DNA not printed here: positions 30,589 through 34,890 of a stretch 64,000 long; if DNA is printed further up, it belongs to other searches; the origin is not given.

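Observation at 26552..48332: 21.8-kb integrative element with perfect 33-bp attL/attR in a non-tRNA target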

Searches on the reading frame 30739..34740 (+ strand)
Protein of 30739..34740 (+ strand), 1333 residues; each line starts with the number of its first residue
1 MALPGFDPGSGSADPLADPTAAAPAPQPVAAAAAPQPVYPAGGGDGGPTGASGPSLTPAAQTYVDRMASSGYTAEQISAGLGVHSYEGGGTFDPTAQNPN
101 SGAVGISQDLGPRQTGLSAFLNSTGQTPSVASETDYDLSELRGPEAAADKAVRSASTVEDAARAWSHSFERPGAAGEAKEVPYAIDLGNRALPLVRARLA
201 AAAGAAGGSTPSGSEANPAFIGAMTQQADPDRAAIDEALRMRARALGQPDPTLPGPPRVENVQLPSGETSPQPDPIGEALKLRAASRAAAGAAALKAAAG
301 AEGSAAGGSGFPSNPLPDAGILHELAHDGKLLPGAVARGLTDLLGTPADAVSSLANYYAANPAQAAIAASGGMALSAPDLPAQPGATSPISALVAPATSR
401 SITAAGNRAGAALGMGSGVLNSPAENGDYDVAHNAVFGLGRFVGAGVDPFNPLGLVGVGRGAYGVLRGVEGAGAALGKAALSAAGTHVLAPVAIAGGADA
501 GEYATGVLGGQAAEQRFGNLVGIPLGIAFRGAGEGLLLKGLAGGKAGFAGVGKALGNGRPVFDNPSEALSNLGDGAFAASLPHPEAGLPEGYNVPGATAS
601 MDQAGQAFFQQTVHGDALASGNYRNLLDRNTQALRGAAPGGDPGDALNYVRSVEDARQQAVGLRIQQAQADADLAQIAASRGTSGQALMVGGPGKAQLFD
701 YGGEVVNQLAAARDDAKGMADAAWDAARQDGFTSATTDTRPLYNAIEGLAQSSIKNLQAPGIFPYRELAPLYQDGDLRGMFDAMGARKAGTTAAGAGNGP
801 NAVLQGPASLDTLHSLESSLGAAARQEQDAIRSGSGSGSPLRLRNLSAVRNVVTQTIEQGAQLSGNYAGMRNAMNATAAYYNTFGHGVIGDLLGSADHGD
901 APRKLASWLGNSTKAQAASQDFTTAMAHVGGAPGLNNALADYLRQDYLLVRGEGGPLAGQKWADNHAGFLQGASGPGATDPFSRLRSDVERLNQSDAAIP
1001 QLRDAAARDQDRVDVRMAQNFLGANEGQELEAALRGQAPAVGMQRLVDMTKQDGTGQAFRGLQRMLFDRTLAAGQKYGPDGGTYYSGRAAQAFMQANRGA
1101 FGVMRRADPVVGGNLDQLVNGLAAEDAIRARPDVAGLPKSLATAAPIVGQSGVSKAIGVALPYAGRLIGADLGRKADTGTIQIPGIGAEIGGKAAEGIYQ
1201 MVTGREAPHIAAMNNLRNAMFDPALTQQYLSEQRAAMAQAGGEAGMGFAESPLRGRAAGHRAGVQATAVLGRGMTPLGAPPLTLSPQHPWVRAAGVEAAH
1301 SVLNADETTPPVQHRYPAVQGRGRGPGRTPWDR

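Call 9: search_protein_families(library=pfam, proteins=[window:30739-34740:+], max_evalue=0.01)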
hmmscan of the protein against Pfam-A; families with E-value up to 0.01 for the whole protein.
window:30739-34740:+ (1333 aa): 1 family
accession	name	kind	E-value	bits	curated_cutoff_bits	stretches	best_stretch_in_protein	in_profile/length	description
PF18013.6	Phage_lysozyme2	-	3.2e-14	53.7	28.2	1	60-175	3-122/140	Phage tail lysozyme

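Call 51: search_protein_families(library=phrogs, proteins=[window:30937-34740:+], max_evalue=0.001)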
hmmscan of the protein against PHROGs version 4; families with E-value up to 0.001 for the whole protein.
window:30937-34740:+ (1267 aa): 1 family
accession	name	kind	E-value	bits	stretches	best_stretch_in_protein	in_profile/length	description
phrog_8949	-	unknown function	1.8e-07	31.9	1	5-112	347-455/557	-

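Call 56: search_protein_families(library=padloc, proteins=[window:30937-34740:+], max_evalue=0.001)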
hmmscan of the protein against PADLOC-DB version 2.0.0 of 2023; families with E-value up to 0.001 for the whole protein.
window:30937-34740:+ (1267 aa): 0 families

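Call 57: search_dna_similar(query=window:30937-34740:+, collection=phages, mode=protein, max_rows=12)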
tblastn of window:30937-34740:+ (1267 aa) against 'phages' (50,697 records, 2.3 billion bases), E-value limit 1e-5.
Records with a match: 7; places in all: 7; records where one place covers at least 80% of the query: 0.
Best place of each record, by identity: <60% 7.
By first word of the organism name: Staphylococcus 4; Burkholderia 3.
By host as written in the record: - 1; Staphylococcus aureus 1; Staphylococcus hyicus DSM-17421 1; Staphylococcus pseudintermedius 1; Burkholderia sp. 1; Burkholderia thailandensis E131 1; Burkholderia thailandensis E058 1.
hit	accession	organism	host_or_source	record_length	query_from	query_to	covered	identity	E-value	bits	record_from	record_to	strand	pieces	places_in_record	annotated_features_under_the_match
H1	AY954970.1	Staphylococcus phage Twort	-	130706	1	112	9%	38.9%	1e-10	72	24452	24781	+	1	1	ORF002 | ORF087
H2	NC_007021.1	Staphylococcus phage Twort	Staphylococcus aureus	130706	1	112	9%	38.9%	1e-10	72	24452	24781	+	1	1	tail associated lysin | ORF087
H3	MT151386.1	Staphylococcus phage Twort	Staphylococcus hyicus DSM-17421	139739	1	112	9%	38.9%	1e-10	72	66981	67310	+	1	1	tape measure protein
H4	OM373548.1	Staphylococcus phage vB_SpsM-DH2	Staphylococcus pseudintermedius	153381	1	112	9%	38.1%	7e-10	70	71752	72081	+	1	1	record has no annotation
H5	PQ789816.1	Burkholderia phage vB_E159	Burkholderia sp.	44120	1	108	9%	36.1%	5e-7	61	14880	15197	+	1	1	hypothetical protein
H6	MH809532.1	Burkholderia phage phiE131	Burkholderia thailandensis E131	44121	1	108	9%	36.1%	5e-7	61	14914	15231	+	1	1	hypothetical protein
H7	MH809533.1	Burkholderia phage phiE058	Burkholderia thailandensis E058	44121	1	108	9%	36.1%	5e-7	61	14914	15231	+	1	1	hypothetical protein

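Call 78: search_protein_families(library=ncbifam, proteins=[window:30937-34740:+], max_evalue=0.001)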
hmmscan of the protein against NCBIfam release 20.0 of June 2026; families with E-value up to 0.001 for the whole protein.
window:30937-34740:+ (1267 aa): 0 families
